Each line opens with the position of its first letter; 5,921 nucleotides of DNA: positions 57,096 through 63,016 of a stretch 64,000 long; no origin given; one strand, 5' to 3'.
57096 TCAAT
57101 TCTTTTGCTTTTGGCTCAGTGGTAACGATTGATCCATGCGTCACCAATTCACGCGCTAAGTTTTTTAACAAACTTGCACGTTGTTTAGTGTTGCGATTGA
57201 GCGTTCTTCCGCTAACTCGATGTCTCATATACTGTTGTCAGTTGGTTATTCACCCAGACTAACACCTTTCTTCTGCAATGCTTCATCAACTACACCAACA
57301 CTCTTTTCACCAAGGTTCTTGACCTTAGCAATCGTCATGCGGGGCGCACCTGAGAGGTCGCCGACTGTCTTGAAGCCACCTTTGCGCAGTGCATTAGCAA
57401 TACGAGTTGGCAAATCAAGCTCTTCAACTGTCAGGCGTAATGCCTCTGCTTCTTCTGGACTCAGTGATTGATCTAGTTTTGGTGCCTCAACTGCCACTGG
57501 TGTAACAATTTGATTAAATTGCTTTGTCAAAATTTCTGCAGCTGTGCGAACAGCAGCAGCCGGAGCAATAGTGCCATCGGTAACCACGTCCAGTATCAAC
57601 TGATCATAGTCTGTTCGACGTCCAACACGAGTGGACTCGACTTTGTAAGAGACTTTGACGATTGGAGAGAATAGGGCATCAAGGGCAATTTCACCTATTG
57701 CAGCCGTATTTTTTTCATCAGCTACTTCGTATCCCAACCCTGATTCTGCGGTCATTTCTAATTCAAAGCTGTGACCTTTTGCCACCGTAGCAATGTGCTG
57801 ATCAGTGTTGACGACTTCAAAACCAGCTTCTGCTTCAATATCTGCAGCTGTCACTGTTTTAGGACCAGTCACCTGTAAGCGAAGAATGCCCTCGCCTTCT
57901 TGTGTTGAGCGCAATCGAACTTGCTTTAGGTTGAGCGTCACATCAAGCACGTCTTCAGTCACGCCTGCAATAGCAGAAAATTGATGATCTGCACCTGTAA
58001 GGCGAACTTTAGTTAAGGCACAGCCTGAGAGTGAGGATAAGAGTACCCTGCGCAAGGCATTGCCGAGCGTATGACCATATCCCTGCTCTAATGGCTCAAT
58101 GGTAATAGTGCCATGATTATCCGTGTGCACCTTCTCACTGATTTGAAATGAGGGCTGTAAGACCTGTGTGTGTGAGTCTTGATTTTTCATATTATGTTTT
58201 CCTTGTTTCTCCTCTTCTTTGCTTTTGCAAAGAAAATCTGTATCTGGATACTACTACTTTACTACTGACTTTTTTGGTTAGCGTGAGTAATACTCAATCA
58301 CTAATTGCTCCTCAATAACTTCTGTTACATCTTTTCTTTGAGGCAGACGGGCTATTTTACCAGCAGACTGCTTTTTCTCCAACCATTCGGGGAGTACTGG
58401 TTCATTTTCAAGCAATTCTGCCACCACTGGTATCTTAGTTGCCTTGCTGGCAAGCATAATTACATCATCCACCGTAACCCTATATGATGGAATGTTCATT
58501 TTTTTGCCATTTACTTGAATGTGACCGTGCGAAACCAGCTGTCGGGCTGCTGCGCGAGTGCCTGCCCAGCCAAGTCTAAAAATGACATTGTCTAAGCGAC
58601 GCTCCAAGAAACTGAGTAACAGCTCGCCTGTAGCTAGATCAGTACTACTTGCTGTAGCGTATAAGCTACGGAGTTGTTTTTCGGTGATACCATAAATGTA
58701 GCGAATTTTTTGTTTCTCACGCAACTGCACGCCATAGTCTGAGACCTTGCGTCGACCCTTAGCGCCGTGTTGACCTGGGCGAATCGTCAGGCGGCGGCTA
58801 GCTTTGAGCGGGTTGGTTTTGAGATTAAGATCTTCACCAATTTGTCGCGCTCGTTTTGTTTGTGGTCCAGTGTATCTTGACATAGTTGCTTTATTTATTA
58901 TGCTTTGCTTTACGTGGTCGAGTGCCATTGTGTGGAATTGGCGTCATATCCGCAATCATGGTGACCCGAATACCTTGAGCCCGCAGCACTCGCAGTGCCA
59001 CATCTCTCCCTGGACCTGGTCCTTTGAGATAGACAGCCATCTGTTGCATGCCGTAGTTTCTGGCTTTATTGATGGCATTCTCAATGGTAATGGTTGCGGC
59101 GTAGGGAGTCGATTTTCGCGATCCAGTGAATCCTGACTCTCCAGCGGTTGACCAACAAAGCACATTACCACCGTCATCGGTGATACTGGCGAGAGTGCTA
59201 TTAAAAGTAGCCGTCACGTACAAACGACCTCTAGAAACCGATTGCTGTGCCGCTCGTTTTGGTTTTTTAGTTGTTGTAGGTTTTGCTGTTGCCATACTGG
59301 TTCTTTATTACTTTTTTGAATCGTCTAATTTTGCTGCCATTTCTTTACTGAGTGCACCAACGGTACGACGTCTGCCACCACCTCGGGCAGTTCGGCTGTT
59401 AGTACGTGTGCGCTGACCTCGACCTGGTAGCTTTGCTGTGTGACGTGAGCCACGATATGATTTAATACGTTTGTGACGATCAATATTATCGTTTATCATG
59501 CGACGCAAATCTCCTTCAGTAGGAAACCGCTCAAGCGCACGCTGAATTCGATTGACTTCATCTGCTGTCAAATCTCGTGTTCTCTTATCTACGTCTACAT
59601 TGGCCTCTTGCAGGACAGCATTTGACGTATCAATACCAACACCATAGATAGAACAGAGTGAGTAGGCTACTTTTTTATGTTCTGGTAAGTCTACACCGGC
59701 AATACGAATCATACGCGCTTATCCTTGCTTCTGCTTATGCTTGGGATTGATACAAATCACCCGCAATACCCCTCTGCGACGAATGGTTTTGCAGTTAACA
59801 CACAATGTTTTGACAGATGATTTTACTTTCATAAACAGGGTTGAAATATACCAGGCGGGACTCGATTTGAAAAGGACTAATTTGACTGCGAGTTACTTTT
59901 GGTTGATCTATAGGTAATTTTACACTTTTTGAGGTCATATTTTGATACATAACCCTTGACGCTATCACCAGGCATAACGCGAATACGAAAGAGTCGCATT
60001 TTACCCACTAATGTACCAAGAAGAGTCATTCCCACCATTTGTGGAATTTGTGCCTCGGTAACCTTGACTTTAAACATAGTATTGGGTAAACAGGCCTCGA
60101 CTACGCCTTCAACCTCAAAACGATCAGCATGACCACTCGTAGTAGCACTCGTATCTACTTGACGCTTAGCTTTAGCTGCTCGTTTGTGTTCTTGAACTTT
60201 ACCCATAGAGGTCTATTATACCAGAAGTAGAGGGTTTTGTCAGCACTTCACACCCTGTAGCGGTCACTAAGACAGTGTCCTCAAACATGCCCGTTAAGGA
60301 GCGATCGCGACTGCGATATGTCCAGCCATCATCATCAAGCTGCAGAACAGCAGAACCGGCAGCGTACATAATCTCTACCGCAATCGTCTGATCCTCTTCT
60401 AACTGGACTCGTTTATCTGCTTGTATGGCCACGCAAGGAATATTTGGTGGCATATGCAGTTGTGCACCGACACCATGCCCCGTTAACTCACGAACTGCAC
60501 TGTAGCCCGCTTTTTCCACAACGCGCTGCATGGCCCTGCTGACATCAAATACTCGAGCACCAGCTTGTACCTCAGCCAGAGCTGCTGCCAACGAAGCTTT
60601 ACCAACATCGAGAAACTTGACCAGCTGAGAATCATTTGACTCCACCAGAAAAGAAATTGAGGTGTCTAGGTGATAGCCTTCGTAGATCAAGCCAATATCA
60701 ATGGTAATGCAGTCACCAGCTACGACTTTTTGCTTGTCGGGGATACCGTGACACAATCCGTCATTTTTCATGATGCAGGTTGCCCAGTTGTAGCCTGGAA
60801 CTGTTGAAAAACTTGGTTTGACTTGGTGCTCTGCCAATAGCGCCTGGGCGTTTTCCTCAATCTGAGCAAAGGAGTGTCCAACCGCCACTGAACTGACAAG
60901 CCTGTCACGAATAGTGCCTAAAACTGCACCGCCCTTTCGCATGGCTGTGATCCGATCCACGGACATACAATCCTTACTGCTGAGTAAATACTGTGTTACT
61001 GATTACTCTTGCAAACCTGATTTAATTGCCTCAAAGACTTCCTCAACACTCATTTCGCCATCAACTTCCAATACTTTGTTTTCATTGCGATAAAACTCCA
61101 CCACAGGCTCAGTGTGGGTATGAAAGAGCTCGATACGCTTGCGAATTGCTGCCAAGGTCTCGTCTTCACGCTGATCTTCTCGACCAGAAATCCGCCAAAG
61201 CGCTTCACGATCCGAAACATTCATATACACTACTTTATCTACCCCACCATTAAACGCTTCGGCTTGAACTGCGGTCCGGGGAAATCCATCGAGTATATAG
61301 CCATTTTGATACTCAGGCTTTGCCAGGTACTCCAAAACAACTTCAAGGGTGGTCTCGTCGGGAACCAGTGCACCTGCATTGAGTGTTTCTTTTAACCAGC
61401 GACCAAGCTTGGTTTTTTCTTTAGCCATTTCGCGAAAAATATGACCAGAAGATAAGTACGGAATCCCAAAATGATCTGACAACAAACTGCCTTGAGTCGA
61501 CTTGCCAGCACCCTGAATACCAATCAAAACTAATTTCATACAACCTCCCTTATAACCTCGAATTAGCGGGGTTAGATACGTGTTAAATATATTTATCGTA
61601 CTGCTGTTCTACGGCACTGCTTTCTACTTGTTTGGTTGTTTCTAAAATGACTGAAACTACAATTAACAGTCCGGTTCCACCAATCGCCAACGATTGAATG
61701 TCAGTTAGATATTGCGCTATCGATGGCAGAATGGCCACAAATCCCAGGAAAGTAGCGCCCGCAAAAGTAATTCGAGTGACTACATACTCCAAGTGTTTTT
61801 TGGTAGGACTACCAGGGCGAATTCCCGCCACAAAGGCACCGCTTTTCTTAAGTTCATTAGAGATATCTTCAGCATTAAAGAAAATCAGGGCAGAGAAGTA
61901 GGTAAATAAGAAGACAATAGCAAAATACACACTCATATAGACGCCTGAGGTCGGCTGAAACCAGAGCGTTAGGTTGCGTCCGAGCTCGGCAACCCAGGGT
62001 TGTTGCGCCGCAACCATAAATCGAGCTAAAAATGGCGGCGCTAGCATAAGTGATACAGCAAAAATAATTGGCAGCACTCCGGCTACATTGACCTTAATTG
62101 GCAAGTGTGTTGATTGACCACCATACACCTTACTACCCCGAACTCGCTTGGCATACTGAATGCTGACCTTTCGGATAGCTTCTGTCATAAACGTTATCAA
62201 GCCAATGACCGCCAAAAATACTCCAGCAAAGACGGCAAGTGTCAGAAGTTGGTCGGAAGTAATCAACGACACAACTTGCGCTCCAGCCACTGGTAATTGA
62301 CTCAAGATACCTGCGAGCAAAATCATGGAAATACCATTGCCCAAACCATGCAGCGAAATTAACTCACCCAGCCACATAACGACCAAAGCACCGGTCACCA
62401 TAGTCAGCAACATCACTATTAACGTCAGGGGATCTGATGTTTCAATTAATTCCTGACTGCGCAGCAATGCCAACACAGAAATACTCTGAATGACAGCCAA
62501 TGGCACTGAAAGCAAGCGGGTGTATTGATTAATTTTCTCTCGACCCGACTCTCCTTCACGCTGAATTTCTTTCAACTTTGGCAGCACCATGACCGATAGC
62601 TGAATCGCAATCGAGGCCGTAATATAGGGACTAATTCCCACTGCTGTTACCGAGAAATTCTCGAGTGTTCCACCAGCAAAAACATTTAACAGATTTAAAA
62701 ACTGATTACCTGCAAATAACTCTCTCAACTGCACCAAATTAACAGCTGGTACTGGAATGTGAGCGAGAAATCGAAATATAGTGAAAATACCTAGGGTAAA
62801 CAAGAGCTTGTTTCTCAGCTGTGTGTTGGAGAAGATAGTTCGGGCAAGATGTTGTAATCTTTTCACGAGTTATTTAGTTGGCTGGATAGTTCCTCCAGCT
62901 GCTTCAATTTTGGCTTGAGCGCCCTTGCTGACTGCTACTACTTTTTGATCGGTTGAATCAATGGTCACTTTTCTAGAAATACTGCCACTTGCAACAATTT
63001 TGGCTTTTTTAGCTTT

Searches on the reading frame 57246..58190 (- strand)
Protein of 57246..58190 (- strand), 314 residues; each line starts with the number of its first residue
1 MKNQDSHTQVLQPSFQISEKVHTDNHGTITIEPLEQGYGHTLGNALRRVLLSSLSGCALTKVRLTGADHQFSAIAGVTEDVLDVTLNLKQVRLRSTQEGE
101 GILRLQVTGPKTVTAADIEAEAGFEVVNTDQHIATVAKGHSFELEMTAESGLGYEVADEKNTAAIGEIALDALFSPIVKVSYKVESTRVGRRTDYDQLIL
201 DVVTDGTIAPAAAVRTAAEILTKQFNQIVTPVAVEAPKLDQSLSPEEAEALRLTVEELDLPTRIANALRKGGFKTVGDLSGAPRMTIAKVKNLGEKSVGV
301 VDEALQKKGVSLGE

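Call 55: search_protein_families(library=pfam, proteins=[window:57246-58190:-], max_evalue=0.001)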
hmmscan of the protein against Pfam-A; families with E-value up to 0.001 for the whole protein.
window:57246-58190:- (314 aa): 4 families
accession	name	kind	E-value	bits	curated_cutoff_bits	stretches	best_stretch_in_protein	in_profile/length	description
PF01000.31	RNA_pol_A_bac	-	1.6e-27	96.5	33.9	1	62-175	1-119/119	RNA polymerase Rpb3/RpoA insert domain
PF01193.29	RNA_pol_L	-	3.9e-23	81.4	24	1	32-225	1-74/74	RNA polymerase Rpb3/Rpb11 dimerisation domain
PF03118.21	RNA_pol_A_CTD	-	1.7e-13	50.5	23.8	1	245-306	5-66/67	Bacterial RNA polymerase, alpha chain C terminal domain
PF13656.11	RNA_pol_L_2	-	0.00064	19.8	27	0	37-52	8-23/75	RNA polymerase Rpb3/Rpb11 dimerisation domain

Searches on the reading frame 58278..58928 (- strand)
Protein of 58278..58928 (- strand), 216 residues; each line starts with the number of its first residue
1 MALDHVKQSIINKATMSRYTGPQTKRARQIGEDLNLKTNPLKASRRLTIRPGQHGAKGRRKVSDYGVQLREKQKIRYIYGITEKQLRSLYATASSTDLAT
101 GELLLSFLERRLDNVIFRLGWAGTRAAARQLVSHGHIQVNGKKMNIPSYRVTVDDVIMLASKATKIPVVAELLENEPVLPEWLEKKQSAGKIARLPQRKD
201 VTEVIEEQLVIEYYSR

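Call 55: search_protein_families(library=pfam, proteins=[window:58278-58928:-], max_evalue=0.001)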
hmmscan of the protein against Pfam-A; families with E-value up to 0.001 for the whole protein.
window:58278-58928:- (216 aa): 2 families
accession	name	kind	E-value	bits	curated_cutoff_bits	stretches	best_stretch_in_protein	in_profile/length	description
PF00163.24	Ribosomal_S4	-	7e-23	81.6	23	1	18-109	1-95/95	Ribosomal protein S4/S9 N-terminal domain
PF01479.30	S4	-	2.6e-18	65.9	22.8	1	110-157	1-48/48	S4 domain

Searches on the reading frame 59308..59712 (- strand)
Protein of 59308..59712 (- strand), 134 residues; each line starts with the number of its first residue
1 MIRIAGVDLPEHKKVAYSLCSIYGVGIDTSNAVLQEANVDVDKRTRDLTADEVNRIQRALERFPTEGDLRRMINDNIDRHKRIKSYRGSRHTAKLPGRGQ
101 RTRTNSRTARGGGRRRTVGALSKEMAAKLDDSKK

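Call 55: search_protein_families(library=pfam, proteins=[window:59308-59712:-], max_evalue=0.001)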
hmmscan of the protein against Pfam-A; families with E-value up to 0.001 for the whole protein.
window:59308-59712:- (134 aa): 1 family
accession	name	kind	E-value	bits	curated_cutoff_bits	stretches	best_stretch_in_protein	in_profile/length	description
PF00416.27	Ribosomal_S13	-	6.6e-27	94.9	31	2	3-62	1-60/128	Ribosomal protein S13/S18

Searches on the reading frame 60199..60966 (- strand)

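Call 55: search_protein_families(library=pfam, proteins=[window:60199-60966:-], max_evalue=0.001)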
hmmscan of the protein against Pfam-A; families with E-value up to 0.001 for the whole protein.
window:60199-60966:- (255 aa): 1 family
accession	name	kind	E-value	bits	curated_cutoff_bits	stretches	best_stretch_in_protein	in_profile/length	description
PF00557.29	Peptidase_M24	-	3.3e-33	115.7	23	1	8-236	2-208/208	Metallopeptidase family M24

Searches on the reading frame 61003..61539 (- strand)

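Call 55: search_protein_families(library=pfam, proteins=[window:61003-61539:-], max_evalue=0.001)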
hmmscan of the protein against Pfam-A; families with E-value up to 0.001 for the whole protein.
window:61003-61539:- (178 aa): 6 families
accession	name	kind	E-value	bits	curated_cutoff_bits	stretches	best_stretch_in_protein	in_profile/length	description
PF00406.28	ADK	-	3.9e-36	124.9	26.8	1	5-154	1-150/151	Adenylate kinase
PF13207.12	AAA_17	-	5.1e-20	72.6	27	1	7-133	2-136/136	AAA domain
PF13238.12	AAA_18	-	2.2e-09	38.3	29.4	1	4-126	2-117/128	AAA domain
PF02223.23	Thymidylate_kin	-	3.9e-06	27.1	27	0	101-172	119-185/185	Thymidylate kinase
PF13671.12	AAA_33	-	0.0001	23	27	1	4-134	3-138/143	AAA domain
PF02224.24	Cytidylate_kin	-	0.00086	19.5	26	0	9-39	7-37/211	Cytidylate kinase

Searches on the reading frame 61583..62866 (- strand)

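Call 55: search_protein_families(library=pfam, proteins=[window:61583-62866:-], max_evalue=0.001)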
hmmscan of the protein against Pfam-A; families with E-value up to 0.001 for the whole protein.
window:61583-62866:- (427 aa): 1 family
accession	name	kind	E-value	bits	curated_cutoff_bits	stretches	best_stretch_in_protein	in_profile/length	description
PF00344.25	SecY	-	5.5e-94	315.4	32.2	1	72-410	1-305/306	SecY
